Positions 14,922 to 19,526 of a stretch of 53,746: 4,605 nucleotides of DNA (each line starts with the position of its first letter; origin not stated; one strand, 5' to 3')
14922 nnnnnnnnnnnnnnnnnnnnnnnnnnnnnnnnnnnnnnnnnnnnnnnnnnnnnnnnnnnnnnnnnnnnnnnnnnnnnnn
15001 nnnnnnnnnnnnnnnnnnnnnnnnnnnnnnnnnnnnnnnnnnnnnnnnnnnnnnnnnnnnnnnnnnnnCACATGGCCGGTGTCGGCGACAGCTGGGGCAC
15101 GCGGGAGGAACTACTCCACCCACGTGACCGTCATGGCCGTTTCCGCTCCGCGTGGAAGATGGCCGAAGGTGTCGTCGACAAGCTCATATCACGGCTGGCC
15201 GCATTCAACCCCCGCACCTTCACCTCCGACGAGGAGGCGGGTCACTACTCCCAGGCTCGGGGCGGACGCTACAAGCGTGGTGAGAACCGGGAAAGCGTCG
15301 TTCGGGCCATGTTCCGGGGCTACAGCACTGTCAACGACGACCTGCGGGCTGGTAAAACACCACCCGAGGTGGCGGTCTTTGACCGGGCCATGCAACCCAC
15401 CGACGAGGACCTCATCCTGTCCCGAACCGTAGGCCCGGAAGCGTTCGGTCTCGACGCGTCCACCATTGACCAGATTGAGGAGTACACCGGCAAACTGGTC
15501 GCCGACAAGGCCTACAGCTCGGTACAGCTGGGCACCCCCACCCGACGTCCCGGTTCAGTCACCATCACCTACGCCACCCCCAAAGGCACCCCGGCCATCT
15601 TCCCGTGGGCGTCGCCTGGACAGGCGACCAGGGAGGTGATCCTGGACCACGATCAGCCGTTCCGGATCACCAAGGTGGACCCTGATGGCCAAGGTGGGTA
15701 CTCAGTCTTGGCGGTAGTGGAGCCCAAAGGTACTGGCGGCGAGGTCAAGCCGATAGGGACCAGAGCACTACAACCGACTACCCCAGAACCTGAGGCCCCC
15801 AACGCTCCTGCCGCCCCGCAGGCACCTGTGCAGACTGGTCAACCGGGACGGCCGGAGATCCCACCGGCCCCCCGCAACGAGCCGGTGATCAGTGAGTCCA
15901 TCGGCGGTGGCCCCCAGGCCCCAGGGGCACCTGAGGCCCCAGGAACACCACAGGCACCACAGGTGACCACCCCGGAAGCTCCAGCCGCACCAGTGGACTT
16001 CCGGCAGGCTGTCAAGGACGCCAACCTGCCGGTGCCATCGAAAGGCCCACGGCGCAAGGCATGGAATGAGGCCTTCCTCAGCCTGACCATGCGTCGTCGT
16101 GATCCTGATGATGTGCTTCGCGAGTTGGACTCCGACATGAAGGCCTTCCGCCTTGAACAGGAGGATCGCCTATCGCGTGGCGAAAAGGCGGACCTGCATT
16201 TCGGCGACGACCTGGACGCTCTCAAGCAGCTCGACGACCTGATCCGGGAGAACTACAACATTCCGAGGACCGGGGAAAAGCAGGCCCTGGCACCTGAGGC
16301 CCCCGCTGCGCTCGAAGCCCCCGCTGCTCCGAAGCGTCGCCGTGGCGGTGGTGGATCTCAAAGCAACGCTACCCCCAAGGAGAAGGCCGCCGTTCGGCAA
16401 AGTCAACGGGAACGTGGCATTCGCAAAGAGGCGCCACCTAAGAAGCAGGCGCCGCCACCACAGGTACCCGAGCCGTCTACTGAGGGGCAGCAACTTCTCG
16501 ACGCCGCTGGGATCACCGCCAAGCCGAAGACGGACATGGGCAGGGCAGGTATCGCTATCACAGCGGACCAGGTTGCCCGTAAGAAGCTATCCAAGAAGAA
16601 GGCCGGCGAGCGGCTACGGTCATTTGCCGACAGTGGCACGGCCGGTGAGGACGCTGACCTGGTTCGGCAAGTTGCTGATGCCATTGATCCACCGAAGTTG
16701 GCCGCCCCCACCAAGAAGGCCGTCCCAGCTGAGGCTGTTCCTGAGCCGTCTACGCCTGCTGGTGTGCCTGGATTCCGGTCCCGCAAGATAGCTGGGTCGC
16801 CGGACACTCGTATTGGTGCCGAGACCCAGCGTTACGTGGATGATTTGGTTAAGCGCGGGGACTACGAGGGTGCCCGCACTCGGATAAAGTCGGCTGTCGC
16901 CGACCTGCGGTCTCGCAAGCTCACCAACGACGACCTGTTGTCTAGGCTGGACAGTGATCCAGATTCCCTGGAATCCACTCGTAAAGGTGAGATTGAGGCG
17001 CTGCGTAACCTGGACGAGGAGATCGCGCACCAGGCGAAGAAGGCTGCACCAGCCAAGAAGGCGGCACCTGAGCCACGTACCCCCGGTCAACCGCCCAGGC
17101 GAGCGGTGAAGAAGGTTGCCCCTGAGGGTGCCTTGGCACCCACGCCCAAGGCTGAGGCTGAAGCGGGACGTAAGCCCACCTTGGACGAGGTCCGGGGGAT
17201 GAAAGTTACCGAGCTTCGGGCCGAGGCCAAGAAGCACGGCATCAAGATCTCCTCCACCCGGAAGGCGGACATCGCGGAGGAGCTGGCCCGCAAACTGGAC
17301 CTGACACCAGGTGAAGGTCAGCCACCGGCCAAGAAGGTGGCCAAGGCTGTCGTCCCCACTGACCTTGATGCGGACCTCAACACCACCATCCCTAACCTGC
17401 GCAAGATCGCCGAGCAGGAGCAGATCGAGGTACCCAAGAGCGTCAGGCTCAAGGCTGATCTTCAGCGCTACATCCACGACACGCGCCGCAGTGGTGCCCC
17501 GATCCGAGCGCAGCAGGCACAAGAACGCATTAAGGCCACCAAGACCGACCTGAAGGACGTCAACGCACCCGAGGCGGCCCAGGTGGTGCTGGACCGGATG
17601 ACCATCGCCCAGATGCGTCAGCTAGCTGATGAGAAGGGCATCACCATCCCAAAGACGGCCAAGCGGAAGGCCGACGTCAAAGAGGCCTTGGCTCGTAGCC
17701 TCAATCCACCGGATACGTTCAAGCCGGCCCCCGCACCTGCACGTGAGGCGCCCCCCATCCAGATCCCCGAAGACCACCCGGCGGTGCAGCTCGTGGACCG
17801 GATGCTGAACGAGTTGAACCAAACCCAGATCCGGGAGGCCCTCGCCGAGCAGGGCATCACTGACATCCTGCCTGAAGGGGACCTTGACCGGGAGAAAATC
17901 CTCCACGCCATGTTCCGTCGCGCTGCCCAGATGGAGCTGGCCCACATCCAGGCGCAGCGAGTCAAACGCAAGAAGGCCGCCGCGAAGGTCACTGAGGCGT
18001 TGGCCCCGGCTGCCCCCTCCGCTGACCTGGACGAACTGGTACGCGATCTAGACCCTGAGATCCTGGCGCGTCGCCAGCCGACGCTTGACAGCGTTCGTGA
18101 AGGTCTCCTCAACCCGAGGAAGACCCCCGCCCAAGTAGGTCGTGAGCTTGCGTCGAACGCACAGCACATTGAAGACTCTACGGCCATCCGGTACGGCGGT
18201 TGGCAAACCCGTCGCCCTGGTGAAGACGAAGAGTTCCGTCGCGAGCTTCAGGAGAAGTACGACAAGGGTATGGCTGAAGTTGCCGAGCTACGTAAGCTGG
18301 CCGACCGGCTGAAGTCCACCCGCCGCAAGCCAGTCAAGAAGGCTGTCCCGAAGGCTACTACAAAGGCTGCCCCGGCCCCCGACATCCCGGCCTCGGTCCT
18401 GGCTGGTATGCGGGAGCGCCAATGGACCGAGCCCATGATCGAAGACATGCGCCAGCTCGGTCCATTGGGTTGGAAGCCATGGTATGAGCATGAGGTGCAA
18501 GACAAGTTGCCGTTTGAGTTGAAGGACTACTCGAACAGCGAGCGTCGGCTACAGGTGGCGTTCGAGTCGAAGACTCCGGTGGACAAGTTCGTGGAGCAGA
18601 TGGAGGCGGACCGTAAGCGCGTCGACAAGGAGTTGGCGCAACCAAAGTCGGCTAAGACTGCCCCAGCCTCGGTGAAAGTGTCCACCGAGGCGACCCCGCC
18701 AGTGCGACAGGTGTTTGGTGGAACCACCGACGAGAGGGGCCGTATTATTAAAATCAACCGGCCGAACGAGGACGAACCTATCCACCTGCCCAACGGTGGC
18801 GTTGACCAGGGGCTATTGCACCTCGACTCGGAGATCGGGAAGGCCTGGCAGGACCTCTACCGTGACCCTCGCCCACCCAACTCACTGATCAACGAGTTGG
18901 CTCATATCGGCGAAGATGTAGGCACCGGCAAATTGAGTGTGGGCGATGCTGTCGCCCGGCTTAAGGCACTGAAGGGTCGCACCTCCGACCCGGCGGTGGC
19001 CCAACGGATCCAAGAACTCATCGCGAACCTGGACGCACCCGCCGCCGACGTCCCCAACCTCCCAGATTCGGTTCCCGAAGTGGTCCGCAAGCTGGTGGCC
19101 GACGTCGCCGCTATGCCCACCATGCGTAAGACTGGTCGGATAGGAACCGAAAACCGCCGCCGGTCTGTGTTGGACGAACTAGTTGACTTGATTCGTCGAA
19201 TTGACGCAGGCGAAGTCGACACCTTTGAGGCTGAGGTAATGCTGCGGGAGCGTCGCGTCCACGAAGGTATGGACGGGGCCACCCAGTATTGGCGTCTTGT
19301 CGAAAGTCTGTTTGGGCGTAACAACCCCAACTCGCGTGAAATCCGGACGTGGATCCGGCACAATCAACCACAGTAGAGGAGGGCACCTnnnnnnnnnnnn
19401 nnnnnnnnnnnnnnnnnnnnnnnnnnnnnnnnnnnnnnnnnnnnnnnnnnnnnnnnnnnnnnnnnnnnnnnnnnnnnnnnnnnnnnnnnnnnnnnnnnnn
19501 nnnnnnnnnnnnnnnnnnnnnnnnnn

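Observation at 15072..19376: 1434-aa ADP-ribosyltransferase-like megaprotein inside the head-assembly module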

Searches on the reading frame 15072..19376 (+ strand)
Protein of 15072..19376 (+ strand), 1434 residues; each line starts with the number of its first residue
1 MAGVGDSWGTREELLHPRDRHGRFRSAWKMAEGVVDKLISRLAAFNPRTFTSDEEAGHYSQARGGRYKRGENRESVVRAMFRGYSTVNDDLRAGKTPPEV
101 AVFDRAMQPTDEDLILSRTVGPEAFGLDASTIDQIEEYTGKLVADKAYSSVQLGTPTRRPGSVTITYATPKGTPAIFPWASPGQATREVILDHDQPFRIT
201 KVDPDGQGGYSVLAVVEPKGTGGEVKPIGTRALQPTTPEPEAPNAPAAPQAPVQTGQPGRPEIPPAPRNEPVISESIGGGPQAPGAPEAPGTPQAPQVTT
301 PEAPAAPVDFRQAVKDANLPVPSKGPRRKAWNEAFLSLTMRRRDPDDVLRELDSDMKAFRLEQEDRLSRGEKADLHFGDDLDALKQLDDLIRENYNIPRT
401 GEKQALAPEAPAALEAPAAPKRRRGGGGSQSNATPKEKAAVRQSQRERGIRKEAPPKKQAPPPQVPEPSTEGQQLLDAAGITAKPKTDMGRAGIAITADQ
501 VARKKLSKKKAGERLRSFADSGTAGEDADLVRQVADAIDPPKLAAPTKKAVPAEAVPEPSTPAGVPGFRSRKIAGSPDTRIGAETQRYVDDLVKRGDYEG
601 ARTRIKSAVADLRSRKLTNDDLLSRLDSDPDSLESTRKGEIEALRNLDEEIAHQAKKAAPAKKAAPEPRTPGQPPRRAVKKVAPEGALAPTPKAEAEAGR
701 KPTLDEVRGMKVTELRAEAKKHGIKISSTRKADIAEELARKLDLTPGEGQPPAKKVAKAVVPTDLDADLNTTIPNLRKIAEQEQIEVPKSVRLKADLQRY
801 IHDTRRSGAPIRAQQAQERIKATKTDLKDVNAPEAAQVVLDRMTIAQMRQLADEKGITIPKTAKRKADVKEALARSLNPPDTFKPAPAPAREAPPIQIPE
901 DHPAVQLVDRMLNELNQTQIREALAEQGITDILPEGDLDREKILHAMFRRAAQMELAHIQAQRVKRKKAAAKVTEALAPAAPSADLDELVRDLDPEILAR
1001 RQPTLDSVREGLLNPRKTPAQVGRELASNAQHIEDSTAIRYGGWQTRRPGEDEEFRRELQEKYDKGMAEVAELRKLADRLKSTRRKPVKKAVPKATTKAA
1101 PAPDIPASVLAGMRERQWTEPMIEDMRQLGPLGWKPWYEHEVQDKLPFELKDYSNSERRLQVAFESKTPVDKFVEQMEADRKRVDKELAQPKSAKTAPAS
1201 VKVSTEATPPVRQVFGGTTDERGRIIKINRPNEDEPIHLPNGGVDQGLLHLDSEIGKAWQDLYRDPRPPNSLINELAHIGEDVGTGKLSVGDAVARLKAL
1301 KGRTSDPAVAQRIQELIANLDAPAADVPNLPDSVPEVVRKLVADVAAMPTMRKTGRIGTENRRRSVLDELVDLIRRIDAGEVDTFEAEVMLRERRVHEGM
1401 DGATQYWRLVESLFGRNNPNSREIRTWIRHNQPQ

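Call 5: search_protein_families(library=pfam, proteins=[window:15072-19376:+], max_evalue=0.1)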
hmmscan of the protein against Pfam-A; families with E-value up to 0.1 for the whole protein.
window:15072-19376:+ (1434 aa): 4 families
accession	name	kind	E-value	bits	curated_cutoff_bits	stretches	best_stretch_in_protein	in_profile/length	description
PF07498.18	Rho_N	-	6.2e-05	23.3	24.9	1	709-738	4-34/43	Rho termination factor, N-terminal domain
PF03496.20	ADPrib_exo_Tox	-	0.0004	20.2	23.4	1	96-204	54-178/196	ADP-ribosyltransferase exoenzyme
PF02037.33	SAP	-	0.0019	18.2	23.9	1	708-727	3-22/37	SAP domain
PF12949.13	HeH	-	0.0045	17.1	28.9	0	771-799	4-31/35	HeH/LEM domain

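Call 6: search_protein_families(library=phrogs, proteins=[window:15072-19376:+], max_evalue=0.01)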
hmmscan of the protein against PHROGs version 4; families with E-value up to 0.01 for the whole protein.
window:15072-19376:+ (1434 aa): 5 families
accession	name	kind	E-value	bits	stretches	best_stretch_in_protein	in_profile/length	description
phrog_3281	-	DNA, RNA and nucleotide metabolism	1.7e-14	55.1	2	822-874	50-101/107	endonuclease VII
phrog_10541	-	unknown function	2.1e-06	28.9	0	693-734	54-96/108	-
phrog_2724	-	unknown function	4.6e-05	24.8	0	706-743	45-79/83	-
phrog_9462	-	unknown function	0.003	19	0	708-740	87-119/120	-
phrog_2250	-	unknown function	0.0089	17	0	696-738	117-160/168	-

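Call 8: search_dna_similar(query=window:15072-19376:+, collection=phages, mode=protein, max_rows=40)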
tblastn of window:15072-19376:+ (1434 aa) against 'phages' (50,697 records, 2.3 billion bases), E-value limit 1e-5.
No match.
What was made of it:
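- Closest known: Very large virion-associated genes of Microbacterium phages. Different: No sequence similarity was detected (call 8).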

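Call 10: search_protein_families(library=ncbifam, proteins=[window:15072-19376:+], max_evalue=1)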
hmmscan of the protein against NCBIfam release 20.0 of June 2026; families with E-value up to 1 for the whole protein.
window:15072-19376:+ (1434 aa): 0 families

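Call 13: find_homologous_proteins(query=window:15072-19376:+, max_evalue=0.001)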
Query window:15072-19376:+ (1434 aa): 145 proteins with E <= 0.001 among 8000 candidates; the best 120 are listed.
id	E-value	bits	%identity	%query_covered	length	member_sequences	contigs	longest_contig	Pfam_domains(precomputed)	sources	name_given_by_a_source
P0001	0.0e+0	1036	53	38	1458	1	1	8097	PF07498.19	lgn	-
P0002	0.0e+0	1027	42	100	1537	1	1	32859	PF07498.19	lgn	-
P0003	4.2e-243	828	49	37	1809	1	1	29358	PF07498.19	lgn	-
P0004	2.5e-164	567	48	27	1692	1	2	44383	-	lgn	-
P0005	1.5e-122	429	38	28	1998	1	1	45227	PF02037.34,PF07498.19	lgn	-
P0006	1.3e-121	426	42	29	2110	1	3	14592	PF07498.19,PF03496.21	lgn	-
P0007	4.3e-121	424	39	31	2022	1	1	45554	PF03496.21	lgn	-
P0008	6.1e-121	423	45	16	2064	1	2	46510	-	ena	-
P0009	3.4e-116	408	50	15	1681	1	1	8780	-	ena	-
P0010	2.6e-113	398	46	17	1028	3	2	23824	PF02037.34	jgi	-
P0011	1.6e-109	386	43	21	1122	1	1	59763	-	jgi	jgi:hypothetical protein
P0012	2.2e-109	385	45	28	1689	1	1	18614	PF02037.34,PF07498.19,PF03496.21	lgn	-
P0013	8.0e-106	373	45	15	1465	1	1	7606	PF02037.34,PF07498.19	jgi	jgi:hypothetical protein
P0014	3.0e-104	368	37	45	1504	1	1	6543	PF02037.34,PF03496.21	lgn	-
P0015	1.8e-103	366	42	36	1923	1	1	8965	PF07498.19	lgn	-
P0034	1.1e-89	320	34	3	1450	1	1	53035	PF07498.19,PF03496.21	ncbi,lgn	-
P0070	4.3e-67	245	50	21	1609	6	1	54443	PF00454.34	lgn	-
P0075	9.9e-65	237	42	16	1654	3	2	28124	PF24224.2,PF07498.19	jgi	-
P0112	2.1e-48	183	35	28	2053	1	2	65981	-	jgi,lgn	jgi:transposase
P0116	1.6e-45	174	28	5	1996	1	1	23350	PF00454.34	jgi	jgi:phosphoinositide 3-/4-kinase-like protein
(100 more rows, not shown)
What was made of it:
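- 15072..19376 (+): Whole megaprotein ORF, 1434 aa, no cysteine. 145 homologues at E<=1e-3 in the metagenome protein search (call 13).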

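Call 30: find_encoding_contigs(protein=P0002, flank=10000, max_places=2)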
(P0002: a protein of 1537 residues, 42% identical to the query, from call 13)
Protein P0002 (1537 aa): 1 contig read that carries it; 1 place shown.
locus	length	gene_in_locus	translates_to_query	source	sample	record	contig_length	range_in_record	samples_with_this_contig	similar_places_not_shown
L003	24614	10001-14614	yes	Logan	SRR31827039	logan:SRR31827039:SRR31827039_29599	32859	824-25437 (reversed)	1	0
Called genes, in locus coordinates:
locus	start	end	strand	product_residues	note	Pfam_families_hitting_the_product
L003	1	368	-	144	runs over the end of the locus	-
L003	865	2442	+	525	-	PF05731:TROVE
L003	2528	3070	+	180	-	PF00652:Ricin_B_lectin (faint), PF14200:RicinB_lectin_2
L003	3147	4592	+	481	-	PF03237:Terminase_6N, PF17289:Terminase_6C (weak)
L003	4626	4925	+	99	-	PF07098:DUF1360 (faint)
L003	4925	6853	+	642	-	-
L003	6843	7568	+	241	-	PF04233:Phage_Mu_F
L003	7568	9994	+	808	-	PF20223:DUF6582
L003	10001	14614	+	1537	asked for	PF07498:Rho_N (faint)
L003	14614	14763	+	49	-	-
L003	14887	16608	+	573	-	-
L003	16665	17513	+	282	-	-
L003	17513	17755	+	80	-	-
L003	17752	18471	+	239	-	-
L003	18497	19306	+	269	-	-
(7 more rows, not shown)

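Call 31: find_encoding_contigs(protein=P0034, flank=10000, max_places=2)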
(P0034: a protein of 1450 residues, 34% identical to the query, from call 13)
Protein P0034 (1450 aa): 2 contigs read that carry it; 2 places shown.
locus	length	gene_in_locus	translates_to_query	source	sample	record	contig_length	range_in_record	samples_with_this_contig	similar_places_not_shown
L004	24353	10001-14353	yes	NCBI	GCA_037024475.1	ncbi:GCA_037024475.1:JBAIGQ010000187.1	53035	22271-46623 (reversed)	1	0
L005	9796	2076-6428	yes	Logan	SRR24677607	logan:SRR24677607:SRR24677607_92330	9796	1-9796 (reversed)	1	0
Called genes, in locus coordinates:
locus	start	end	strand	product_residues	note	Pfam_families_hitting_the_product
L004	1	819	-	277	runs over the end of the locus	PF12705:PDDEXK_1 (weak)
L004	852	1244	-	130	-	-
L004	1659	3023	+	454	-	PF03237:Terminase_6N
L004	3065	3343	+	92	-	-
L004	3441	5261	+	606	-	-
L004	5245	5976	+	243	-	PF04233:Phage_Mu_F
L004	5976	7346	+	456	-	-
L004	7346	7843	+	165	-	PF13392:HNH_3 (faint)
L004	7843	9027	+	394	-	PF20223:DUF6582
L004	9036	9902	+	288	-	PF01510:Amidase_2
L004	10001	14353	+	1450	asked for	PF03496:ADPrib_exo_Tox, PF07498:Rho_N (faint)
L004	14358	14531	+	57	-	PF23826:DUF7196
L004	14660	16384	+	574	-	-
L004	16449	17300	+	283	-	-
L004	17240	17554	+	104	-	-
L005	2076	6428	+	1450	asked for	PF03496:ADPrib_exo_Tox, PF07498:Rho_N (faint)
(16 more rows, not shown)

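Call 32: find_encoding_contigs(protein=P0070, flank=10000, max_places=2)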
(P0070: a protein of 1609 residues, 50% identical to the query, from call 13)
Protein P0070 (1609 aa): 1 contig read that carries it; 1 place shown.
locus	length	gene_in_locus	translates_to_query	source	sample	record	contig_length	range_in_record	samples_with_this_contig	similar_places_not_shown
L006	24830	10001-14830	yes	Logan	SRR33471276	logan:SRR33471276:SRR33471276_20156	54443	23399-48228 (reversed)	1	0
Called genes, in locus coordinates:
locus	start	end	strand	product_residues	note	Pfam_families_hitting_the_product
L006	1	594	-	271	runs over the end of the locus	-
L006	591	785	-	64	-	-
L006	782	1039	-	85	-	-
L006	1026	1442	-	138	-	-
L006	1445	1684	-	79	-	PF01381:HTH_3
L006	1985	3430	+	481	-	PF03237:Terminase_6N, PF17289:Terminase_6C (weak)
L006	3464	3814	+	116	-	-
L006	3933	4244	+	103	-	-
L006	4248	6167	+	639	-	PF04860:Phage_portal (weak)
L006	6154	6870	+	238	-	PF04233:Phage_Mu_F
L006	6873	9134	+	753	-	-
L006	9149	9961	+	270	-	PF13539:Peptidase_M15_4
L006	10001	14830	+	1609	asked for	PF00454:PI3_PI4_kinase (weak)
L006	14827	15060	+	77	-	-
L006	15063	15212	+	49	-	-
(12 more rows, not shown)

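Call 43: search_protein_families(library=pfam, proteins=[P0070, P0116, P0075, P0112, P0005], max_evalue=0.01)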
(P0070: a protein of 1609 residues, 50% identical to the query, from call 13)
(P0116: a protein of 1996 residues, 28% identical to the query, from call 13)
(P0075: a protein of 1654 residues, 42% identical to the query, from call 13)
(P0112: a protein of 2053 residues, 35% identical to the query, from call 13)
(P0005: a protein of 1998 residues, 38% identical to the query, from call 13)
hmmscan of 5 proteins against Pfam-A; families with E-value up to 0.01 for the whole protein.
P0070 (1609 aa): 2 families
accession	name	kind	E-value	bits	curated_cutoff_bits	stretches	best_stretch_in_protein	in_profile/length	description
PF00454.33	PI3_PI4_kinase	-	8.3e-06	26.3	27.1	1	1470-1506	137-174/241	Phosphatidylinositol 3- and 4-kinase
PF07498.18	Rho_N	-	6.7e-05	23.2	24.9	1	617-654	6-42/43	Rho termination factor, N-terminal domain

P0116 (1996 aa): 4 families
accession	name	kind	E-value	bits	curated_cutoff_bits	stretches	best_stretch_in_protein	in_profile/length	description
PF00454.33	PI3_PI4_kinase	-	7.4e-10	39.6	27.1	1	1840-1923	102-181/241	Phosphatidylinositol 3- and 4-kinase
PF07498.18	Rho_N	-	0.0001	22.6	24.9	0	695-727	6-37/43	Rho termination factor, N-terminal domain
PF02037.33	SAP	-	0.00032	20.7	23.9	0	934-965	6-35/37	SAP domain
PF03496.20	ADPrib_exo_Tox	-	0.00045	20.1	23.4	1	111-207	69-176/196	ADP-ribosyltransferase exoenzyme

P0075 (1654 aa): 4 families
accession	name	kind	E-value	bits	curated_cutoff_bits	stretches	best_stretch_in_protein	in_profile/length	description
PF07498.18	Rho_N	-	1e-08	35.5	24.9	0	869-903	2-36/43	Rho termination factor, N-terminal domain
PF24224.1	DUF7440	-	5.4e-07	30.2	25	1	1532-1571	66-105/110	Family of unknown function (DUF7440)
PF13223.11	DUF4031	-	0.0044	17.7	25.6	0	1603-1651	13-52/76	Protein of unknown function (DUF4031)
PF10281.14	Ish1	-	0.0046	17.7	26.6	0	1611-1639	3-33/37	Putative nuclear envelope organisation protein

P0112 (2053 aa): 2 families
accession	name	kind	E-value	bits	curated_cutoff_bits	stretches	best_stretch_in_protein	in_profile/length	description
PF00454.33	PI3_PI4_kinase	-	0.00015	22.2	27.1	1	1932-1967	137-173/241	Phosphatidylinositol 3- and 4-kinase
PF03448.22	MgtE_N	-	0.0047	17.9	25.9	0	951-990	58-95/102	MgtE intracellular N domain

P0005 (1998 aa): 4 families
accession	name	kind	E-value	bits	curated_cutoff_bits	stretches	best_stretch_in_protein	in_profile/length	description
PF18953.6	SAP_new25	-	2.3e-11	43.5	26.3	1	1713-1747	12-46/51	SAP domain-containing new25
PF02037.33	SAP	-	5.1e-10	39.2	23.9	1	1711-1739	7-35/37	SAP domain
PF07498.18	Rho_N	-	1.9e-08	34.6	24.9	0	702-725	7-30/43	Rho termination factor, N-terminal domain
PF03496.20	ADPrib_exo_Tox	-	0.00019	21.3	23.4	1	109-207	69-178/196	ADP-ribosyltransferase exoenzyme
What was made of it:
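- Tried and rejected: I first thought the C-domain was one of several alternative C-termini (call 43).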

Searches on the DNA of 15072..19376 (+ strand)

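Call 7: search_dna_similar(query=window:15072-19376:+, collection=phages, mode=near, max_rows=20)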
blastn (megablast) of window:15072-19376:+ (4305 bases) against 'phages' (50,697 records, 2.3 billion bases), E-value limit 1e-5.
No match.

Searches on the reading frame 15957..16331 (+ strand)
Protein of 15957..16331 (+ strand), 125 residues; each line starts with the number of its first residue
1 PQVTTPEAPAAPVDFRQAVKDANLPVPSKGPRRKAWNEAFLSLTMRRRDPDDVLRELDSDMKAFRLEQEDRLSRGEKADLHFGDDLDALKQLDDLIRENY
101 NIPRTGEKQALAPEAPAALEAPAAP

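Call 33: search_protein_families(library=pfam, proteins=[window:15957-16331:+], max_evalue=1)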
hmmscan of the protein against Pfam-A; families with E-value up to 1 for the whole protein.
window:15957-16331:+ (125 aa): 1 family
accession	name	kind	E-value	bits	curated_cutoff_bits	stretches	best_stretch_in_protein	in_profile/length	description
PF11082.13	DUF2880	-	0.14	12.9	25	1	5-28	26-48/79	Protein of unknown function (DUF2880)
